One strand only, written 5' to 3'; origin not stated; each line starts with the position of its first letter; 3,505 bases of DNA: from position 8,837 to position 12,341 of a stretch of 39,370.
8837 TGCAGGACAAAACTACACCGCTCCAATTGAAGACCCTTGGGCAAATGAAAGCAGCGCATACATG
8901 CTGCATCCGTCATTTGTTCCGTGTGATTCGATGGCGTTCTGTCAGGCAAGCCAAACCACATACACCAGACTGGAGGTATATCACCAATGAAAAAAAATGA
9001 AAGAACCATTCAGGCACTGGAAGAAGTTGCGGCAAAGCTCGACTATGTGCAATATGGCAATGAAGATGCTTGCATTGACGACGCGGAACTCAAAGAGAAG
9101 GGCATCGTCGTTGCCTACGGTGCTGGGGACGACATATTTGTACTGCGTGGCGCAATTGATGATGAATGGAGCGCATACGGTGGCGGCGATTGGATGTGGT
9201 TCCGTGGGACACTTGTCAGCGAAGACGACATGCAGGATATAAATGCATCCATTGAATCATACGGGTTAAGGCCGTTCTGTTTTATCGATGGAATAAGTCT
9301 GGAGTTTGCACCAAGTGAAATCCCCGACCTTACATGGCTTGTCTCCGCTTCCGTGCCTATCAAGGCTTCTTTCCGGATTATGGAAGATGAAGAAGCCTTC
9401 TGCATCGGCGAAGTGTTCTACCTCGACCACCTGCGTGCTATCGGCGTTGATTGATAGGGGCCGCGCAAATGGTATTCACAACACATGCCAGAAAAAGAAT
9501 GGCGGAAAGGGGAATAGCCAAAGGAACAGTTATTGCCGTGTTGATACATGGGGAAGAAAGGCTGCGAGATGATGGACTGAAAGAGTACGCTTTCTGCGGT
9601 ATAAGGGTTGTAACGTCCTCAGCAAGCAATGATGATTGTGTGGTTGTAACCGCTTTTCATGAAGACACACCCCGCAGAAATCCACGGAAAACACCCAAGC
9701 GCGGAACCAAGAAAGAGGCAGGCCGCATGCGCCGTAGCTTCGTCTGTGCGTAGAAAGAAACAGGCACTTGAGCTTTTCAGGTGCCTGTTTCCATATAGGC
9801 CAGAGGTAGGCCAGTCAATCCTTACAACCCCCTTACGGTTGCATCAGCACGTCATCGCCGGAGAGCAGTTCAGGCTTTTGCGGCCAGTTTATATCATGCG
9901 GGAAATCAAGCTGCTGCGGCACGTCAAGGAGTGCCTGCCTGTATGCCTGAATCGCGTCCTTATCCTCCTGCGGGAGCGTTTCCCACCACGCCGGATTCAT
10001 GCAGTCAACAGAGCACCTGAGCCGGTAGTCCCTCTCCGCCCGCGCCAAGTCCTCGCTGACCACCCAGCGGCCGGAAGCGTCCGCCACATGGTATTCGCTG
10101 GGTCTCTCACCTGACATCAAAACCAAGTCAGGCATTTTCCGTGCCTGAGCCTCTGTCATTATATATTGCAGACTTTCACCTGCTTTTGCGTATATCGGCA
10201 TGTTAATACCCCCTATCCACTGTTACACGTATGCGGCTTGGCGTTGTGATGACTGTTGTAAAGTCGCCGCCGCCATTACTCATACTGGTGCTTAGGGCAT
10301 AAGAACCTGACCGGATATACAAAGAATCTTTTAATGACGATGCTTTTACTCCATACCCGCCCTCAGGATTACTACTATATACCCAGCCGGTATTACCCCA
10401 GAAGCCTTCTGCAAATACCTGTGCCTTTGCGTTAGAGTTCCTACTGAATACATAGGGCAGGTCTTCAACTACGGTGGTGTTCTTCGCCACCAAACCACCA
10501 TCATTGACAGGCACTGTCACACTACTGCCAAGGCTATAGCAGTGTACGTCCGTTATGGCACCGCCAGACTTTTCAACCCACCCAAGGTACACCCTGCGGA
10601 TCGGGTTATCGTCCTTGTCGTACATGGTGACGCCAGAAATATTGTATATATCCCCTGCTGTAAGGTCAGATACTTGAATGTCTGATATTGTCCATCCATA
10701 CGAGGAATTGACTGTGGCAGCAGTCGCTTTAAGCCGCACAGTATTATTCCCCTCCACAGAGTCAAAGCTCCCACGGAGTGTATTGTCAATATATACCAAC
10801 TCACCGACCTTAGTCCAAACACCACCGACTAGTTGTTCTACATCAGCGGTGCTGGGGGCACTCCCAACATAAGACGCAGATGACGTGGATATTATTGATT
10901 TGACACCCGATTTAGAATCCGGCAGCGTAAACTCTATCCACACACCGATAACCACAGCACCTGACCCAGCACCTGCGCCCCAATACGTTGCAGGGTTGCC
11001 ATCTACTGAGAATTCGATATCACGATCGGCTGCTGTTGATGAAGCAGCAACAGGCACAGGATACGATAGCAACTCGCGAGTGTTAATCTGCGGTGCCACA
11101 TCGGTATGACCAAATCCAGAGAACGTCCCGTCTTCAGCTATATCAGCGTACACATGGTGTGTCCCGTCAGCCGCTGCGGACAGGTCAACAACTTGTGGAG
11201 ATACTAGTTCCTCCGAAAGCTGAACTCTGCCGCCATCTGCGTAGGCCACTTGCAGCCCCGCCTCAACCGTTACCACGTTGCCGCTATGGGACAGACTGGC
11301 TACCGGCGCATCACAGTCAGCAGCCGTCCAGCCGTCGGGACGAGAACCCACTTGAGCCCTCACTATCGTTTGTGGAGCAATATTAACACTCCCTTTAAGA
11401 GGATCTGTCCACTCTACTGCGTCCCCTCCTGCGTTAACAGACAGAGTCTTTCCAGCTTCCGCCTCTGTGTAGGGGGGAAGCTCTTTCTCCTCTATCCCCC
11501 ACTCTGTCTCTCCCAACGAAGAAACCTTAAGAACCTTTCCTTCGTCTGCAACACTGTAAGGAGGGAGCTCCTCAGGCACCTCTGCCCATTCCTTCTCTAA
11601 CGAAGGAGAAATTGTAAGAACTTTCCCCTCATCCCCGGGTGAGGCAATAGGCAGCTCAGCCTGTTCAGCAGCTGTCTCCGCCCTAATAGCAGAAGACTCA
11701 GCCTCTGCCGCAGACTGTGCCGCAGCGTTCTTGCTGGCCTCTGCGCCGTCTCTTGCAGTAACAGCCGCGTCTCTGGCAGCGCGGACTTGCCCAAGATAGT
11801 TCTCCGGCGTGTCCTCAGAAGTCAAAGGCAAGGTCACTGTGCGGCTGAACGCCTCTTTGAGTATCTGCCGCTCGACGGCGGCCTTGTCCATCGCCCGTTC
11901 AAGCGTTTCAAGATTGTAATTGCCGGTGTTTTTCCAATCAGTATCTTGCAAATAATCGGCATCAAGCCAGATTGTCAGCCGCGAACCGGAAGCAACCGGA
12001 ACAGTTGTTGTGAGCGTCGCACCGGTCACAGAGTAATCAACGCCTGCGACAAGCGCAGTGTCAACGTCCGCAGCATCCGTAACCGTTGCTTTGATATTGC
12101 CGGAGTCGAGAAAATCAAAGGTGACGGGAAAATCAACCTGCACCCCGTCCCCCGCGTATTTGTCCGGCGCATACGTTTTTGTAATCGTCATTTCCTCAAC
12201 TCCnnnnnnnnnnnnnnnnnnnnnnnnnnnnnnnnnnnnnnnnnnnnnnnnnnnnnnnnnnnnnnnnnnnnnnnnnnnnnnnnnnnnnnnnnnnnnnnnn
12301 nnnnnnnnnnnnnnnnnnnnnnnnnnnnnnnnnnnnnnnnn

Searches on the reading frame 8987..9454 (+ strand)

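Call 48: search_protein_families(library=phrogs, proteins=[window:8987-9454:+], max_evalue=0.00001)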
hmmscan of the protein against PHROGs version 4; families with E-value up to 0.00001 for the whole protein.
window:8987-9454:+ (155 aa): 1 family
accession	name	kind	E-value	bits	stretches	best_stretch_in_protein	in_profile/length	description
phrog_25176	-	unknown function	3.1e-11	44.4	1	10-147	3-131/138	-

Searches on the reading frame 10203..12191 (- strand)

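Call 48: search_protein_families(library=phrogs, proteins=[window:10203-12191:-], max_evalue=0.00001)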
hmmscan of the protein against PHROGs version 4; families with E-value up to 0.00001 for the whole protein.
window:10203-12191:- (662 aa): 12 families
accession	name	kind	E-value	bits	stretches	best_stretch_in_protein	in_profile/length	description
phrog_1640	-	tail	2e-15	58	1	1-103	1-109/765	tail protein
phrog_30017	-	unknown function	4.3e-10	39.1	1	1-123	1-128/1025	-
phrog_36601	-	tail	5.2e-09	35.9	1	1-143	15-163/1084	tail fiber protein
phrog_6518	-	tail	9.8e-09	34.8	1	11-134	8-130/793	tail fiber protein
phrog_38237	-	unknown function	1.9e-08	34.1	1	1-150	1-155/697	-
phrog_13893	-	tail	3.7e-07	29.9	1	1-121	1-127/648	tail protein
phrog_1171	-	tail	6.9e-07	29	1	11-133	11-138/954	tail spike protein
phrog_32960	-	unknown function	7.9e-07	28.7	1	1-145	1-154/762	-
phrog_17220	-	unknown function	1.7e-06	27.6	1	1-117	1-123/868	-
phrog_8649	-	unknown function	3.1e-06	27.1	1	1-122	1-128/743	-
phrog_5662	-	tail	3.9e-06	26.5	1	1-107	1-113/729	tail fiber protein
phrog_5510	-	tail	8.4e-06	25.4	0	1-173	1-174/789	tail fiber protein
